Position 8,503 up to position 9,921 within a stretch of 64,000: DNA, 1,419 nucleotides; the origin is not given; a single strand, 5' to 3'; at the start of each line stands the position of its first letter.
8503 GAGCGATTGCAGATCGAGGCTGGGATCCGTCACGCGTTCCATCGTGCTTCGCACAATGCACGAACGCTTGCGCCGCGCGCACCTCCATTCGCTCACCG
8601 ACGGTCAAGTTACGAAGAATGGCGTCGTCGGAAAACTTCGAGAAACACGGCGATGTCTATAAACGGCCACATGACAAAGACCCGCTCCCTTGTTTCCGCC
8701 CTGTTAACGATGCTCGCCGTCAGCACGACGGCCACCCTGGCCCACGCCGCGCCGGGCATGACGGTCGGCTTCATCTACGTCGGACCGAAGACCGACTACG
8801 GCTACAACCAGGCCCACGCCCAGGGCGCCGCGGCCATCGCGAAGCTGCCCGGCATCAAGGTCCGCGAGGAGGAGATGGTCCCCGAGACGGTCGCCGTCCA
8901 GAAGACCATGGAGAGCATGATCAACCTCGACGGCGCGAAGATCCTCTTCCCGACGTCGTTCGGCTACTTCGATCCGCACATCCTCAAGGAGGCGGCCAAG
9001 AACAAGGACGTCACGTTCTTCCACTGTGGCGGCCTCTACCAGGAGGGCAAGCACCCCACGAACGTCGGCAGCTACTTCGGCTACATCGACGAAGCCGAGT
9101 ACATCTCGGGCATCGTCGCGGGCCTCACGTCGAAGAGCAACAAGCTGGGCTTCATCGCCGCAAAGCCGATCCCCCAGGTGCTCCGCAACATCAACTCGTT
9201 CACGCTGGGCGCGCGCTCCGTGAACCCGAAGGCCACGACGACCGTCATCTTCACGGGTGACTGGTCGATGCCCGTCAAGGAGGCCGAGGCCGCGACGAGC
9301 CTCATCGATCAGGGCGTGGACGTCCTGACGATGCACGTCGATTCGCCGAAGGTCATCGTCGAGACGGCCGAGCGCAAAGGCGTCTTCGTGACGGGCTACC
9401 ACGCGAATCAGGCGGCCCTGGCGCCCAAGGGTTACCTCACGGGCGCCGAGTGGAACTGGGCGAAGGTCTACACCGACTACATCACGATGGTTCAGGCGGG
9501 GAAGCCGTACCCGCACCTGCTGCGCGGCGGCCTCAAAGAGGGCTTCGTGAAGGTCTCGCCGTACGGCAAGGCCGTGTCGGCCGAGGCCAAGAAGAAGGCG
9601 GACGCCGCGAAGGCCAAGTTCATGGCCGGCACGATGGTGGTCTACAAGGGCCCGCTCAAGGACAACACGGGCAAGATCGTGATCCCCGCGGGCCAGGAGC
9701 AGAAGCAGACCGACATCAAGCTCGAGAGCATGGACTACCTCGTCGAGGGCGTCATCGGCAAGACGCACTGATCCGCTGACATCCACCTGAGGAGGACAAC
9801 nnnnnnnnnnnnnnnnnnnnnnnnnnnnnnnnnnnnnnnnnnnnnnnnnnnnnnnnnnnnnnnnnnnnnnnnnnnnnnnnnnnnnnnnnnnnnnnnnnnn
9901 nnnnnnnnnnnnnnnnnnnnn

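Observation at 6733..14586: BMP-type ABC importer operon with an embedded isochorismatase-like amidohydrolase, divergent from an allophanate hydrolase: a candidate new ureide (biuret-like) catabolic module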

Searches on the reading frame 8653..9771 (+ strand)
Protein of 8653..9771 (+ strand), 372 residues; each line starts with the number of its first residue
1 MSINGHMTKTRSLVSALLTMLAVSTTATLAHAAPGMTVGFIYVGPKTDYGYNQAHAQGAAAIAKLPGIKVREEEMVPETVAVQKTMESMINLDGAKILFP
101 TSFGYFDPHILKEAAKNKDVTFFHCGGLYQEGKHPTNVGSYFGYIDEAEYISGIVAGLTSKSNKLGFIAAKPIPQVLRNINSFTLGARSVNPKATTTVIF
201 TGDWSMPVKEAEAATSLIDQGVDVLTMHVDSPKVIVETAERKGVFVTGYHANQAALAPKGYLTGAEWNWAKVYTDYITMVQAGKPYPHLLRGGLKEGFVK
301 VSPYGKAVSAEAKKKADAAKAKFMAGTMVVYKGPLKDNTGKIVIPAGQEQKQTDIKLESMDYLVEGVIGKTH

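Call 5: search_protein_families(library=pfam, proteins=[window:8653-9771:+])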
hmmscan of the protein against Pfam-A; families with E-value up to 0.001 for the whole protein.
window:8653-9771:+ (372 aa): 2 families
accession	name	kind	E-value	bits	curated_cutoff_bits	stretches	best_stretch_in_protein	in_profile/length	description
PF02608.20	Bmp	-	1e-39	136.8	24.1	1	37-331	3-298/301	ABC transporter substrate-binding protein PnrA-like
PF13458.12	Peripla_BP_6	-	3.2e-05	24.2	31.7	0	207-325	54-167/343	Periplasmic binding protein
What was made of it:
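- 8653..9771 (+): BMP-family periplasmic substrate-binding protein, 372 aa. It has a Sec-type signal peptide ending in AHA and no lipobox Cys. It belongs to the biuH-linked clade and is the proposed biuret-binding component. Pfam Bmp 136.8 bits (call 5).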

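Call 6: search_protein_families(library=ncbifam, proteins=[window:8653-9771:+])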
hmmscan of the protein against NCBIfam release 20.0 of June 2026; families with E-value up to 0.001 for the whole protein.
window:8653-9771:+ (372 aa): 1 family
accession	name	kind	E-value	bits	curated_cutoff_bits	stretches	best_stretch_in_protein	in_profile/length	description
NF047927.1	ABC_BMP_B6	equivalog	6.3e-16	58.4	400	1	45-334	12-303/314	putative B6 ABC transporter substrate-binding protein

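Call 14: search_solved_structures(query=window:8653-9771:+, show_alignments=2, max_evalue=0.01)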
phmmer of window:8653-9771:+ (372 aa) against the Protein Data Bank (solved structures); distinct sequences matched with E-value up to 0.01: 12.
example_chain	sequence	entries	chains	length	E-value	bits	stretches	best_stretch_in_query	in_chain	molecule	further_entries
6pi5_A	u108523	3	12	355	8.7e-63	216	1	31-369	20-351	Atrazine periplasmic binding protein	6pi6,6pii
3s99_A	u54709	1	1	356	3.2e-54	187.8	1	31-369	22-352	Basic membrane lipoprotein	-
7x0r_A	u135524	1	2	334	8.4e-14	54.9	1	42-332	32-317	Lbp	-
4p98_A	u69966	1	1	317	7.5e-12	48.5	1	36-326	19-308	Extracellular solute-binding protein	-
2hqb_A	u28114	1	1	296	4e-09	39.5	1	36-318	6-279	Transcriptional activator of comK gene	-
4iil_A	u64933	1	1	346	4e-08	36.2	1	156-300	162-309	Membrane lipoprotein TpN38(b)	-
9q1u_A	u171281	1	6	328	7.4e-08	35.3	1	65-330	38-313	Basic membrane protein A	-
6shu_A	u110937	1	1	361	5e-06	29.3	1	35-265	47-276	Basic membrane protein D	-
6yab_DDD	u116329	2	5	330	0.00077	22.1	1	107-227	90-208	Lipoprotein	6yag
6yab_AAA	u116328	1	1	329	0.001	21.7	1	105-227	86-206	Lipoprotein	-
6ya3_C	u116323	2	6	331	0.001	21.7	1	105-227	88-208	Lipoprotein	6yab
6y9u_A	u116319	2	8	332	0.001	21.7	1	105-227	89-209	Lipoprotein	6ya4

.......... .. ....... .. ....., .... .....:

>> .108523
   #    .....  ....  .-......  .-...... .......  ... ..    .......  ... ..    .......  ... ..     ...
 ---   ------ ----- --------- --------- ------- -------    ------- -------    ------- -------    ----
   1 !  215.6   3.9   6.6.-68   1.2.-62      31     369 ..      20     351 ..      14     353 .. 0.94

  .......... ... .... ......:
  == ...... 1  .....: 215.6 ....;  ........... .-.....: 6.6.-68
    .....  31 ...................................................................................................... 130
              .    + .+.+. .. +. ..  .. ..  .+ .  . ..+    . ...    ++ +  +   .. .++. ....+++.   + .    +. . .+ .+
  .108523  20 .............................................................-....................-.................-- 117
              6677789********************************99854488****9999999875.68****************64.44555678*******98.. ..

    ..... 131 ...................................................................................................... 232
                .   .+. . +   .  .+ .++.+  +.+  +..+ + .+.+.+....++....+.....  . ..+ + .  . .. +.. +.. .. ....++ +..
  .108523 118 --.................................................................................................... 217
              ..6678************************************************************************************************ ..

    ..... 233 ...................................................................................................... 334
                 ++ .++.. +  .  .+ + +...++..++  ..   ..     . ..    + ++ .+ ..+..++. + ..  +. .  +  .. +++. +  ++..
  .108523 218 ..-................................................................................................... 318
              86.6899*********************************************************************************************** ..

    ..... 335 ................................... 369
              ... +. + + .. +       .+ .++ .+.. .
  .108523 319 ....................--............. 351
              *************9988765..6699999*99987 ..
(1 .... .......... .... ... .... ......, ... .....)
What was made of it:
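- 8653..9771 (+): Best PDB hits are AtzT 6PI5 (E=8.7e-63) and 3S99 (call 14).
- On PnrA-type nucleoside-binding BMP subfamily: The nearest nucleoside-related hits (Borrelia BmpA/BmpD) are at E=7e-8 to 5e-6 (call 14).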

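Call 47: find_homologous_proteins(query=window:8653-9771:+, max_evalue=1e-20)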
Query window:8653-9771:+ (372 aa): 8000 proteins with E <= 1e-20 among 8000 candidates; the best 120 are listed.
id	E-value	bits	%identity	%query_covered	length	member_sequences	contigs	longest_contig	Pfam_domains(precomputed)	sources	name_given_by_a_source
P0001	1.4e-244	829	100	100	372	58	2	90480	PF02608.21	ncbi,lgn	-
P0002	1.6e-219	746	90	98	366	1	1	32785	PF02608.21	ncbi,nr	ncbi:MAG TPA: BMP family ABC transporter substrate-binding protein [Polyangia bacterium]|nr:BMP fami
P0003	2.1e-219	746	90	98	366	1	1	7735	PF02608.21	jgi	jgi:simple sugar transport system substrate-binding protein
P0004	5.9e-216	735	89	98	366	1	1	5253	PF02608.21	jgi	jgi:simple sugar transport system substrate-binding protein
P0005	7.7e-216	734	89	98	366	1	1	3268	PF02608.21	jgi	jgi:simple sugar transport system substrate-binding protein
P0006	1.2e-215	734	89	98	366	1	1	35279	PF02608.21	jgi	jgi:simple sugar transport system substrate-binding protein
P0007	5.1e-214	728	87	98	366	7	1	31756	PF02608.21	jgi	jgi:simple sugar transport system substrate-binding protein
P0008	1.4e-212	724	87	98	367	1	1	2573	PF02608.21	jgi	jgi:basic membrane protein A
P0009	5.3e-212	722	87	98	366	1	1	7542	PF02608.21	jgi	jgi:simple sugar transport system substrate-binding protein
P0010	5.6e-212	722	86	98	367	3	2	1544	PF02608.21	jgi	jgi:basic membrane protein A and related proteins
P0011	1.4e-211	720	87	98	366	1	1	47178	PF02608.21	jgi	jgi:basic membrane protein A and related proteins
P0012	5.8e-211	718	87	98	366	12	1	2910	PF02608.21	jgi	jgi:basic membrane protein A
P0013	2.7e-208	709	89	91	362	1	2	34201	PF02608.21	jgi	jgi:simple sugar transport system substrate-binding protein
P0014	3.7e-208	709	90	92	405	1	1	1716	PF02608.21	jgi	jgi:simple sugar transport system substrate-binding protein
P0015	3.7e-208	709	85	97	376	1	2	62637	PF02608.21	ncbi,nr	ncbi:MAG TPA: BMP family ABC transporter substrate-binding protein [Polyangia bacterium]|nr:BMP fami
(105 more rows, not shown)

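Call 48: search_dna_similar(query=window:8653-9771:+, collection=plasmids, mode=protein, max_rows=60, rows=spread, max_evalue=1e-30)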
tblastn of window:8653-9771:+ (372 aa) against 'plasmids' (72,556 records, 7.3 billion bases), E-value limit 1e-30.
Records with a match: 279; places in all: 289; records where one place covers at least 80% of the query: 268.
Best place of each record, by identity: 60-80% 140; <60% 139.
By first word of the organism name: Rhizobium 120; Sinorhizobium 67; Acinetobacter 12; Azospirillum 9; Klebsiella 9; Enterobacter 7; Pseudomonas 6; Haloarcula 6; Sulfitobacter 5; Shinella 5; and 25 more.
By predicted mobility (MOB-suite, as given by PLSDB): non-mobilizable 143; conjugative 109; mobilizable 27.
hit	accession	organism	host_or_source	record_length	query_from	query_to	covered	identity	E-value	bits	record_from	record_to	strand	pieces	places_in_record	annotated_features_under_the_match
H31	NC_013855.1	Azospirillum sp. B510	-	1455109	36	369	90%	73.4%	3e-152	481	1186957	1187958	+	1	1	record has no annotation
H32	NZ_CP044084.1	Pseudomonas luteola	Homo sapiens,clinical isolate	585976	16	370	95%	64.0%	1e-136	436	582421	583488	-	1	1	BMP family ABC transporter substrate-binding protein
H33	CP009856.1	Enterobacter cloacae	sink drain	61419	21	370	94%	64.4%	1e-139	445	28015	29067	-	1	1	ABC transporter substrate-binding protein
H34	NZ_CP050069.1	Klebsiella aerogenes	cell culture,water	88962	21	370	94%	64.4%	1e-139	445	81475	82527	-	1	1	BMP family ABC transporter substrate-binding protein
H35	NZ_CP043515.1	Enterobacter kobei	Homo sapiens,pure culture,screening swab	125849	21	370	94%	64.4%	1e-139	445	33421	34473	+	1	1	BMP family ABC transporter substrate-binding protein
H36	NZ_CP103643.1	Enterobacter hormaechei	Homo sapiens,blood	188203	21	370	94%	64.4%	1e-139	445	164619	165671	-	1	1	BMP family ABC transporter substrate-binding protein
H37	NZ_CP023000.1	Rhizobium sp. 11515TR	Cell culture,agricultural soil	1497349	18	371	95%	63.0%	2e-133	427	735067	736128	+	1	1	record has no annotation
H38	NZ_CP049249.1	Rhizobium rhizoryzae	cell culture,soil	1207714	27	369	92%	64.7%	4e-135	432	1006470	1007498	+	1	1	none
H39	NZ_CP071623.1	Rhizobium bangladeshense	lentil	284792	17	371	95%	62.3%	8e-133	426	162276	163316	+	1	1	BMP family ABC transporter substrate-binding protein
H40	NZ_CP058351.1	Peteryoungia desertarenae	Pure culture,Saline Desert Soil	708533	30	371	92%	64.0%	2e-129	416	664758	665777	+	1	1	BMP family ABC transporter substrate-binding protein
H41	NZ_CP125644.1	Rhizobium sp. BT03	Phaseolus vulgaris,Pure culture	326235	30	371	92%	63.7%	3e-133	427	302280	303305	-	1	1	BMP family ABC transporter substrate-binding protein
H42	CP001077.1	Rhizobium etli CIAT 652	-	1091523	27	371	93%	63.2%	4e-133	426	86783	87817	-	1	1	putative ABC transporter, substrate-binding protein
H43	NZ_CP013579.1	Rhizobium phaseoli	Phaseolus vulgaris,Whole ...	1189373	27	371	93%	63.2%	4e-133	426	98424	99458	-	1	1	record has no annotation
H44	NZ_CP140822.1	Rhizobium johnstonii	Trifolium pratense,whole organism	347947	27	371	93%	63.2%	6e-133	426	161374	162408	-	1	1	BMP family ABC transporter substrate-binding protein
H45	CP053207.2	Rhizobium leguminosarum bv. trifolii TA1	-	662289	27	371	93%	63.2%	3e-132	424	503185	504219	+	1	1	BMP family ABC transporter substrate-binding protein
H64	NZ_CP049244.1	Allorhizobium pseudoryzae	cell culture,soil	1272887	11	369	97%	50.8%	3e-100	332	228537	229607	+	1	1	none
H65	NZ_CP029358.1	Azospirillum thermophilum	cell culture,hot spring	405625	4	370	99%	38.4%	4e-58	211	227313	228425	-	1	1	BMP family ABC transporter substrate-binding protein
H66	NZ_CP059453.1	Azospirillum brasilense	Prokaryotes,soil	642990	33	367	90%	39.7%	2e-74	258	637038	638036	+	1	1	BMP family ABC transporter substrate-binding protein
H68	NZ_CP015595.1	Acinetobacter sp. NCu2D-2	Mus musculus,cell culture,tracheal swab ...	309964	17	369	95%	36.4%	3e-48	182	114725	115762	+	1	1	BMP family ABC transporter substrate-binding protein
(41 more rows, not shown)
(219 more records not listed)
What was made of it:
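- Tried and rejected: It was useless for outgroups (call 47), so I used plasmid tblastn instead (call 48).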

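Call 49: find_encoding_contigs(protein=P0001, flank=3000, max_places=3)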
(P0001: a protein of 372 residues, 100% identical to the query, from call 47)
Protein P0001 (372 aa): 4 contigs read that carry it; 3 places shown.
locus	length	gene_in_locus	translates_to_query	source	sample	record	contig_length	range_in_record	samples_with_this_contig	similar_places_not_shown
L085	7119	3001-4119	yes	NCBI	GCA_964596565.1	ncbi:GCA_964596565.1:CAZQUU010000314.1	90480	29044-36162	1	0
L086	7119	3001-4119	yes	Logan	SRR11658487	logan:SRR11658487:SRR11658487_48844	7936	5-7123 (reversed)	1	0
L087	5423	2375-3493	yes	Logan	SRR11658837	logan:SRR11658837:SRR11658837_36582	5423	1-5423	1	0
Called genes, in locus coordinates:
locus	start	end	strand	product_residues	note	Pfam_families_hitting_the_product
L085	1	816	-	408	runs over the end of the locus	PF07396:Porin_O_P (faint)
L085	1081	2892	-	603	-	PF01425:Amidase, PF21986:AH_C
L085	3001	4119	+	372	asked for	PF02608:Bmp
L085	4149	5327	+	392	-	PF02653:BPD_transp_2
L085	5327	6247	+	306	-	PF02653:BPD_transp_2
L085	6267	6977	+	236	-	PF00857:Isochorismatase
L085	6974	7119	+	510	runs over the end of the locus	PF00005:ABC_tran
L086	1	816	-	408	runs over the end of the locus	PF07396:Porin_O_P (faint)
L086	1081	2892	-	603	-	PF01425:Amidase, PF21986:AH_C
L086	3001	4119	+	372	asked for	PF02608:Bmp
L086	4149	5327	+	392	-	PF02653:BPD_transp_2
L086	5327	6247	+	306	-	PF02653:BPD_transp_2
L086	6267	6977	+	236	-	PF00857:Isochorismatase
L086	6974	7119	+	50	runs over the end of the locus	?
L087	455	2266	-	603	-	PF01425:Amidase, PF21986:AH_C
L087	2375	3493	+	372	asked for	PF02608:Bmp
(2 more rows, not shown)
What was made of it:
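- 8653..9771 (+): An identical protein, P0001, occurs in a Polyangia-type MAG (calls 47, 49).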

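Call 50: get_annotated_region(hit=H64, flank=7000)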
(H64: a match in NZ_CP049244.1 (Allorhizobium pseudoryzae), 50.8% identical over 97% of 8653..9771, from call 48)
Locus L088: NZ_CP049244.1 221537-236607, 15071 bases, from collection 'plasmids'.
description: Allorhizobium pseudoryzae strain DSM 19479 plasmid unnamed3, complete sequence
organism: Allorhizobium pseudoryzae (NCBI taxid 379684)
taxonomy: Bacteria; Pseudomonadota; Alphaproteobacteria; Hyphomicrobiales; Rhizobiaceae; Allorhizobium; Allorhizobium pseudoryzae
host: -; source: cell culture,soil; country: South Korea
typing (MOB-suite, as given by PLSDB): non-mobilizable
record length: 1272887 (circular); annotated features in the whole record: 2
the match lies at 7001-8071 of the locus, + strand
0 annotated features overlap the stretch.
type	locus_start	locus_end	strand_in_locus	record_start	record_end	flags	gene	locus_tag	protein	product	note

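Call 51: get_annotated_region(hit=H66, flank=7000)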
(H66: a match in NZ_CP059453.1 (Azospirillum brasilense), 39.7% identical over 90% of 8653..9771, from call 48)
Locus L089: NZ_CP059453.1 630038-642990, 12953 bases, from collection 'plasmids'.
description: Azospirillum brasilense strain 2020WEIHUA_K plasmid unnamed4, complete sequence
organism: Azospirillum brasilense (NCBI taxid 192)
taxonomy: Bacteria; Pseudomonadota; Alphaproteobacteria; Rhodospirillales; Azospirillaceae; Azospirillum; Azospirillum brasilense
host: -; source: Prokaryotes,soil; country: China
typing (MOB-suite, as given by PLSDB): non-mobilizable
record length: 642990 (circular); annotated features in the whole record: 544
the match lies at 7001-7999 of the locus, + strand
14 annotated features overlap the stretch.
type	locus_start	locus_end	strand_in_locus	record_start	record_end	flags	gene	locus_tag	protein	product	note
CDS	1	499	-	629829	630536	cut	-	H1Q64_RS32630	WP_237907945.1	DUF2270 domain-containing protein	-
CDS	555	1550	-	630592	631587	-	bioB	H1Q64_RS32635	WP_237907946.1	biotin synthase BioB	GO:0009102 - biotin biosynthetic process [Evidence IEA]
CDS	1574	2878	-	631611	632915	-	bioA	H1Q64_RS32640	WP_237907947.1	adenosylmethionine--8-amino-7-oxononanoate transaminase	GO:0009102 - biotin biosynthetic process [Evidence IEA]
CDS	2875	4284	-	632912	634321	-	bioD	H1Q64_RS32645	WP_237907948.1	dethiobiotin synthase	GO:0009102 - biotin biosynthetic process [Evidence IEA]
CDS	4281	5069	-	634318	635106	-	-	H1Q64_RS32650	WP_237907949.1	alpha/beta fold hydrolase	-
CDS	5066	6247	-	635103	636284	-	bioF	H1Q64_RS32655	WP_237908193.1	8-amino-7-oxononanoate synthase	GO:0009102 - biotin biosynthetic process [Evidence IEA]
CDS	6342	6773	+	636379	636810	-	-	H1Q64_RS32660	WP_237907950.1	GIY-YIG nuclease family protein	-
CDS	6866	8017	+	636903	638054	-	-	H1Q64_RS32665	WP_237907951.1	BMP family ABC transporter substrate-binding protein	-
CDS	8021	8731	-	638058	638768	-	-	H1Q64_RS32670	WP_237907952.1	RNA pseudouridine synthase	-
CDS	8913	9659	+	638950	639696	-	-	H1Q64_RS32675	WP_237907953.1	VWA domain-containing protein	-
CDS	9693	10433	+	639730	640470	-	-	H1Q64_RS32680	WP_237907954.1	DnaJ domain-containing protein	-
CDS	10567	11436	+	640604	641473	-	galU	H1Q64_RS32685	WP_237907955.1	UTP--glucose-1-phosphate uridylyltransferase GalU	GO:0009225 - nucleotide-sugar metabolic process [Evidence IEA]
CDS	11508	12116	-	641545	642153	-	-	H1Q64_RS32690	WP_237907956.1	hypothetical protein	-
CDS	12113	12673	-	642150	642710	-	-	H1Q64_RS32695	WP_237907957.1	hypothetical protein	-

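Call 52: get_annotated_region(hit=H65, flank=7000)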
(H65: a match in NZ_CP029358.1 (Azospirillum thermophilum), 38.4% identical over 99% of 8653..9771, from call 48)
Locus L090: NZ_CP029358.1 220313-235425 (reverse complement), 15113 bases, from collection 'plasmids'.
description: Azospirillum thermophilum strain CFH 70021 plasmid unnamed3
organism: Azospirillum thermophilum (NCBI taxid 2202148)
taxonomy: Bacteria; Pseudomonadota; Alphaproteobacteria; Rhodospirillales; Azospirillaceae; Azospirillum; Azospirillum thermophilum
host: -; source: cell culture,hot spring; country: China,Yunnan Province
typing (MOB-suite, as given by PLSDB): non-mobilizable
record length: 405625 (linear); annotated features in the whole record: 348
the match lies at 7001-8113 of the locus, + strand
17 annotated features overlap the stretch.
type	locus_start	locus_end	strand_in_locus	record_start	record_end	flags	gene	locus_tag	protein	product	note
CDS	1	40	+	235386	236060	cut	-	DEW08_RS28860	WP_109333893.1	HAD-IA family hydrolase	GO:0008152 - metabolic process [Evidence IEA]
CDS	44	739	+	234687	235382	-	-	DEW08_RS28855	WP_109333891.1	ATP12 family protein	GO:0043461 - proton-transporting ATP synthase complex assembly [Evidence IEA]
CDS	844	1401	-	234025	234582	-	-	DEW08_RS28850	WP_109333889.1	PRC-barrel domain-containing protein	GO:0019684 - photosynthesis, light reaction [Evidence IEA]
CDS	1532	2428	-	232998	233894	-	-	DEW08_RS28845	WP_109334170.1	folate-binding protein YgfZ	-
CDS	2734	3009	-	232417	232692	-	-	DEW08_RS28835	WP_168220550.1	hypothetical protein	-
CDS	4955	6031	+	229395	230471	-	-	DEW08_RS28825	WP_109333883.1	ABC transporter permease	-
CDS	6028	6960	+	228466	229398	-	-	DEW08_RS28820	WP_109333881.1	ABC transporter permease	-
CDS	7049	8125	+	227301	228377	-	-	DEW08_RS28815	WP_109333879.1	BMP family ABC transporter substrate-binding protein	-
CDS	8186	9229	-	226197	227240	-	-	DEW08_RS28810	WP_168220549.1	GTPase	-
CDS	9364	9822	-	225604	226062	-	-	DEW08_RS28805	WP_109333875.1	hypothetical protein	-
CDS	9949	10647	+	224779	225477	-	-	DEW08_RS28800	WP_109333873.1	phosphatidylserine decarboxylase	-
CDS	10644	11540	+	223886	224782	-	pssA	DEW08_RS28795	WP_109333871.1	CDP-diacylglycerol--serine O-phosphatidyltransferase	GO:0008654 - phospholipid biosynthetic process [Evidence IEA]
CDS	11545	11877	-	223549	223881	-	-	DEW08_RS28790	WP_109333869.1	hypothetical protein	-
CDS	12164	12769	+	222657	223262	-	-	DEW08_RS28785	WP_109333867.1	GNAT family N-acetyltransferase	-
CDS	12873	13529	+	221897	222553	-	-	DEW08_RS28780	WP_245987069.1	DedA family protein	GO:0055085 - transmembrane transport [Evidence IEA]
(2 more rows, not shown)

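Call 53: get_annotated_region(hit=H68, flank=7000)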
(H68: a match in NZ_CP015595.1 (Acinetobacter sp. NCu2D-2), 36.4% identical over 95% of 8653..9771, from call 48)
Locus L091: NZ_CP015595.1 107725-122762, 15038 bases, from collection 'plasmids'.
description: Acinetobacter sp. NCu2D-2 plasmid unnamed, complete sequence
organism: Acinetobacter sp. NCu2D-2 (NCBI taxid 1608473)
taxonomy: Bacteria; Pseudomonadota; Gammaproteobacteria; Moraxellales; Moraxellaceae; Acinetobacter; Acinetobacter sp. NCu2D-2
host: -; source: Mus musculus,cell culture,tracheal swab from cat-captured mouse; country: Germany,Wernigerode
typing (MOB-suite, as given by PLSDB): mobilizable; replicon rep_cluster_627; relaxase MOBP
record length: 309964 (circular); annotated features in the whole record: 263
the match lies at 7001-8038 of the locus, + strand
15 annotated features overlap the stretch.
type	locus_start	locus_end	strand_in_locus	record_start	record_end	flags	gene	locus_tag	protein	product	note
CDS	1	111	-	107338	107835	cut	-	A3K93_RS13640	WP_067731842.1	ureidoglycolate lyase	-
CDS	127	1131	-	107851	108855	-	alc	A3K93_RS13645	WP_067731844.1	allantoicase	GO:0000256 - allantoin catabolic process [Evidence IEA]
CDS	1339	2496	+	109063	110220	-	hpxO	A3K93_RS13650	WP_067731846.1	FAD-dependent urate hydroxylase HpxO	-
CDS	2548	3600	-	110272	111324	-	-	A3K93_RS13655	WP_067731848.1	Rieske 2Fe-2S domain-containing protein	-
CDS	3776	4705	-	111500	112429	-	-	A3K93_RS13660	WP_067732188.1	LysR family transcriptional regulator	GO:0006355 - regulation of DNA-templated transcription [Evidence IEA]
CDS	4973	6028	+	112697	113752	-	-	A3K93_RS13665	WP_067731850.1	aromatic ring-hydroxylating dioxygenase subunit alpha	-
CDS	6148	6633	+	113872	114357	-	-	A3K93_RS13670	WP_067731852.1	nucleoside deaminase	GO:0009116 - nucleoside metabolic process [Evidence IEA]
CDS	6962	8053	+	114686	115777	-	-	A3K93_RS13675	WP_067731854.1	BMP family ABC transporter substrate-binding protein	-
CDS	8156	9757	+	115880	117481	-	-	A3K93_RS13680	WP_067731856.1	ABC transporter ATP-binding protein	-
CDS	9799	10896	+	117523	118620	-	-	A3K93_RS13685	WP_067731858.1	ABC transporter permease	-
CDS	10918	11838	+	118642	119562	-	-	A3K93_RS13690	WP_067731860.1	ABC transporter permease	-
CDS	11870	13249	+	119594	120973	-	-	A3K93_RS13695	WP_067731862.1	amidohydrolase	-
CDS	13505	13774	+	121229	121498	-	-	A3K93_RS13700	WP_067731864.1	hypothetical protein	-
CDS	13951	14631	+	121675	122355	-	-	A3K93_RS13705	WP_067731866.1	GntR family transcriptional regulator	-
CDS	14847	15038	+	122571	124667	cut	-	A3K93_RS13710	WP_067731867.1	TonB-dependent siderophore receptor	GO:0015891 - siderophore transport [Evidence IEA]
